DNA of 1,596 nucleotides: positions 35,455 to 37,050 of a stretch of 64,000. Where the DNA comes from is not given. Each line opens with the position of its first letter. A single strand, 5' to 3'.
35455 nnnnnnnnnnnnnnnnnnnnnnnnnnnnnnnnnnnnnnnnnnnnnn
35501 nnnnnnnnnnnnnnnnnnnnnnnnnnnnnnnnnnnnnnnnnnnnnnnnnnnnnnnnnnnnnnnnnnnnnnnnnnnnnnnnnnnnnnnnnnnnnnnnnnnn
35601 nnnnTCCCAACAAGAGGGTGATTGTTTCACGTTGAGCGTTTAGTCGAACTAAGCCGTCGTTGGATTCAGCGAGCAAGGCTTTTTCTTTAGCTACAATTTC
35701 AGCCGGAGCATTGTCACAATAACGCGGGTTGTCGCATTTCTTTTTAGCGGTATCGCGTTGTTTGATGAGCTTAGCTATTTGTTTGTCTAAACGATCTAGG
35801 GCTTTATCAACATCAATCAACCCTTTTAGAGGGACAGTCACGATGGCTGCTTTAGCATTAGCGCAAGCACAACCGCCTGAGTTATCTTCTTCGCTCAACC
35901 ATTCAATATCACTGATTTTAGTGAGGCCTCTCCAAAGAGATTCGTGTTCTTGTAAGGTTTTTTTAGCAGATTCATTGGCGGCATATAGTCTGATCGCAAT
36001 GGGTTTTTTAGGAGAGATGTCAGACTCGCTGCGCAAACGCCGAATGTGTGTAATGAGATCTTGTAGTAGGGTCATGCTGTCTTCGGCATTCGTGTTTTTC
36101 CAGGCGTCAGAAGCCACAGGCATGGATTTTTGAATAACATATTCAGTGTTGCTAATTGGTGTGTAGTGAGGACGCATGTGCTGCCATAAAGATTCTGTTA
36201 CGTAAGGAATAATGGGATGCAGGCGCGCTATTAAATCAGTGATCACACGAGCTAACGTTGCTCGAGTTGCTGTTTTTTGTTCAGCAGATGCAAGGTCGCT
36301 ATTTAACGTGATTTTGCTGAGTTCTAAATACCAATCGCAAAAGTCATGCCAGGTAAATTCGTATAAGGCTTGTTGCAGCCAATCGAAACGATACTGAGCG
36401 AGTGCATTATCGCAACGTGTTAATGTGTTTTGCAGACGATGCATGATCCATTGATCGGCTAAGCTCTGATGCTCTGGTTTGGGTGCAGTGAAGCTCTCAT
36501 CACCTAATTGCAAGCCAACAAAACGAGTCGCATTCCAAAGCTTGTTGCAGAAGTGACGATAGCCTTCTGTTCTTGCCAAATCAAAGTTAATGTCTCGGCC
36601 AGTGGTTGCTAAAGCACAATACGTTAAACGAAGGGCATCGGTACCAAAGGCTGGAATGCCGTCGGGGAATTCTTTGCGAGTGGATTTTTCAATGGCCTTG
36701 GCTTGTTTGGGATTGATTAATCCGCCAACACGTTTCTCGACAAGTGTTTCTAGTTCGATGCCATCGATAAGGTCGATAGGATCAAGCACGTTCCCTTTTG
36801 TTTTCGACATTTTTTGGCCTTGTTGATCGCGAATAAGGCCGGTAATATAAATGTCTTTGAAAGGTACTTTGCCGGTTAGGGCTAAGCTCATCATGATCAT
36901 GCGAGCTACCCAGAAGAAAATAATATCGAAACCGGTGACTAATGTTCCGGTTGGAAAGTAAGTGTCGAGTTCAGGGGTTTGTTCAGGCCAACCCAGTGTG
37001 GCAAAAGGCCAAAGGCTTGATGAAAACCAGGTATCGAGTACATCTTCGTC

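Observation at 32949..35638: Rearrangement scar at the valS 3' end: duplicated valS terminus, two decayed paralogous ORFs and an inserted DUF4143 AAA+ ATPase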

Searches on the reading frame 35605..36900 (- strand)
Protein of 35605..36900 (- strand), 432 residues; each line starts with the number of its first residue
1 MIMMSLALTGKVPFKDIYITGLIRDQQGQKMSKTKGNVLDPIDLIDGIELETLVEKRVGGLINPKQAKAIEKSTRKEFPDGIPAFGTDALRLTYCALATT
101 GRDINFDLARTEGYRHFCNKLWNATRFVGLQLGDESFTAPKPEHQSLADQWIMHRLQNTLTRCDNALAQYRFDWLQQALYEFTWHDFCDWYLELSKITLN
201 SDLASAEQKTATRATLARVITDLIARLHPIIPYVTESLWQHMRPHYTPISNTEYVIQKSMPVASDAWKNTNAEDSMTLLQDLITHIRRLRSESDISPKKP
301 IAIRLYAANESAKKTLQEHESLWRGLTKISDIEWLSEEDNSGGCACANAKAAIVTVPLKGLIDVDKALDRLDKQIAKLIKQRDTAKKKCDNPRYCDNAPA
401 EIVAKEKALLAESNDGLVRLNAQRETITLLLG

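Call 12: find_related_loci(query=window:35605-36900:-, collection=genome_contigs, flank=10000)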
Query window:35605-36900:- (432 aa) in genome_contigs; peptide patterns used: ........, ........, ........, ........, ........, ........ (x = any residue, [..] = any of these).
599 stretches matched a pattern (row limit reached: there are more); 575 encode a relative of the query (tblastn E <= 1e-3); the best 80 are kept; 80 distinct loci.
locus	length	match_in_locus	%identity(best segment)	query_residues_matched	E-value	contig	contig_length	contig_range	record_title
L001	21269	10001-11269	47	1-427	5e-118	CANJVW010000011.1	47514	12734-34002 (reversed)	MAG: Legionellales bacterium isolate RH-23may17-778 genome assembly, contig: RH-23may17-C5181, whole genome shotgun sequ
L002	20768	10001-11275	45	1-427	3e-117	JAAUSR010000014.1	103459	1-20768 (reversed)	MAG: Thioploca sp. isolate SL_4_0 NODE_18_length_103459_cov_11.576191, whole genome shotgun sequence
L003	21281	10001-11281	45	1-430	1e-115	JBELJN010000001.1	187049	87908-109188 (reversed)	MAG: Halieaceae bacterium isolate REMEI136_ass_metaspades_bin.18.clean NODE_20_length_187049_cov_31.228537, whole genome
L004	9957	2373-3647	45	1-430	9e-116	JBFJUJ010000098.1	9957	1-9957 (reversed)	MAG: Woeseia sp. isolate Mix_sand19.2022.05.D.51 k141_3253419_length_9957_cov_14.4491, whole genome shotgun sequence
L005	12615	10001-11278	43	1-430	9e-114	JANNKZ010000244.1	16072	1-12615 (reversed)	MAG: Gammaproteobacteria bacterium isolate SOY_38_metabat_265 SOY_38_k141_180008, whole genome shotgun sequence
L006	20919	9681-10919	44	1-407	5e-112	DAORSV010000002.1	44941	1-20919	MAG TPA_asm: Gammaproteobacteria bacterium isolate AMR_MDS_5308 NODE_159_length_44941_cov_7.499666, whole genome shotgun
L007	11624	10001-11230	44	1-428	5e-112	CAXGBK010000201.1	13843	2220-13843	MAG TPA_asm: uncultured Coxiella sp. isolate ERR598967_concoct_97 genome assembly, contig: ERZ832104.646596, whole genom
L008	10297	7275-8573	43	1-430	6e-111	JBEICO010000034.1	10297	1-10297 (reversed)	MAG: Francisellaceae bacterium isolate Sample-101-S75-bin-147 Sample_101_S75-bin_147-k141_1943124, whole genome shotgun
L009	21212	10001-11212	45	1-410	6e-110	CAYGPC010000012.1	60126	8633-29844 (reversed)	MAG TPA_asm: uncultured Legionellaceae bacterium isolate ERP117304_co3_181 genome assembly, contig: NODE_729_length_6012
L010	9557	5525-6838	43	1-432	3e-109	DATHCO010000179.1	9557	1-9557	MAG TPA_asm: Steroidobacteraceae bacterium isolate SMAG_U12369 k141_1190978, whole genome shotgun sequence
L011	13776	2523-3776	44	1-417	5e-109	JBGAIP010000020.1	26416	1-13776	MAG: Gammaproteobacteria bacterium isolate MAG_MBR_H125.82 MBRH125-82_opera_contig_4088, whole genome shotgun sequence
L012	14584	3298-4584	42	1-430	3e-108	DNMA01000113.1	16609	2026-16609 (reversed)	MAG TPA_asm: Legionellales bacterium isolate UBA10507 contig_7939, whole genome shotgun sequence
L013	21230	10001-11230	42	1-412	4e-108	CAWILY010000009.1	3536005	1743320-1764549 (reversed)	MAG: uncultured Gammaproteobacteria bacterium isolate MFD05377.bin.1.117 genome assembly, contig: contig_71571, whole ge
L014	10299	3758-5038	42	1-427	2e-108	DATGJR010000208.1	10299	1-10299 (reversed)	MAG TPA_asm: Steroidobacteraceae bacterium isolate SMAG_U9838 k141_716730, whole genome shotgun sequence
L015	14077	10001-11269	42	1-428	1e-107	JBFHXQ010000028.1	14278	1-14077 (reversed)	MAG: Woeseiaceae bacterium isolate Mix_sand09.2021.07.Z.60 k141_3242813_length_14278_cov_9.0000, whole genome shotgun se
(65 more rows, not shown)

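Call 44: find_homologous_proteins(query=window:35605-36900:-, max_evalue=1e-30)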
Query window:35605-36900:- (432 aa): 5382 proteins with E <= 1e-30 among 8000 candidates; the best 120 are listed.
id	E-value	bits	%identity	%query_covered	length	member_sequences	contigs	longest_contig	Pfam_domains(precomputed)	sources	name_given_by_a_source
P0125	3.6e-125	436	47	99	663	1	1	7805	PF09334.18,PF08264.20,PF00133.29,PF10458.15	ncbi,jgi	ncbi:MAG: valyl-tRNA synthetase [Enterobacterales bacterium]|jgi:valyl-tRNA synthetase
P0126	8.8e-123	428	44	98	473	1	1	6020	PF08264.20,PF00133.29,PF10458.15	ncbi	ncbi:MAG: valine--tRNA ligase, partial [Lysobacteraceae bacterium]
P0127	2.3e-120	420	47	100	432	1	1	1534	PF08264.20,PF00133.29,PF10458.15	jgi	jgi:valyl-tRNA synthetase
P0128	1.2e-118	415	45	99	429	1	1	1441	PF08264.20,PF00133.29,PF10458.15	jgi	-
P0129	1.5e-118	414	47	100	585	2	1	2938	PF09334.18,PF08264.20,PF00133.29,PF10458.15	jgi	jgi:valyl-tRNA synthetase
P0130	1.7e-118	414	46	100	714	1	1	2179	PF09334.18,PF08264.20,PF13603.13,PF00133.29,PF10458.15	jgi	jgi:valyl-tRNA synthetase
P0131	3.8e-118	413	47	100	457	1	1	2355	PF08264.20,PF00133.29,PF10458.15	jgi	jgi:valyl-tRNA synthetase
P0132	4.3e-118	413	46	99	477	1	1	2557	PF08264.20,PF00133.29,PF10458.15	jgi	jgi:valyl-tRNA synthetase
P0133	1.0e-117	412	47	98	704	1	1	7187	PF09334.18,PF08264.20,PF13603.13,PF00133.29,PF10458.15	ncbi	-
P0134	6.7e-117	409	45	100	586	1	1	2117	PF09334.18,PF08264.20,PF00133.29,PF10458.15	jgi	jgi:valyl-tRNA synthetase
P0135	6.8e-117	409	46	99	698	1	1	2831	PF09334.18,PF08264.20,PF13603.13,PF00133.29,PF10458.15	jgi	jgi:valyl-tRNA synthetase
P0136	7.8e-117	409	46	99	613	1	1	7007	PF09334.18,PF08264.20,PF00133.29,PF10458.15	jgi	-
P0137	8.5e-117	409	47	98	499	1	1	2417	PF08264.20,PF00133.29,PF10458.15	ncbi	ncbi:MAG: class I tRNA ligase family protein, partial [Pseudohongiellaceae bacterium]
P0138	1.5e-116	408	47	100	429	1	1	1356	PF08264.20,PF00133.29,PF10458.15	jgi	jgi:valyl-tRNA synthetase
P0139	1.7e-116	408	46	100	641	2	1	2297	PF09334.18,PF08264.20,PF00133.29,PF10458.15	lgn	-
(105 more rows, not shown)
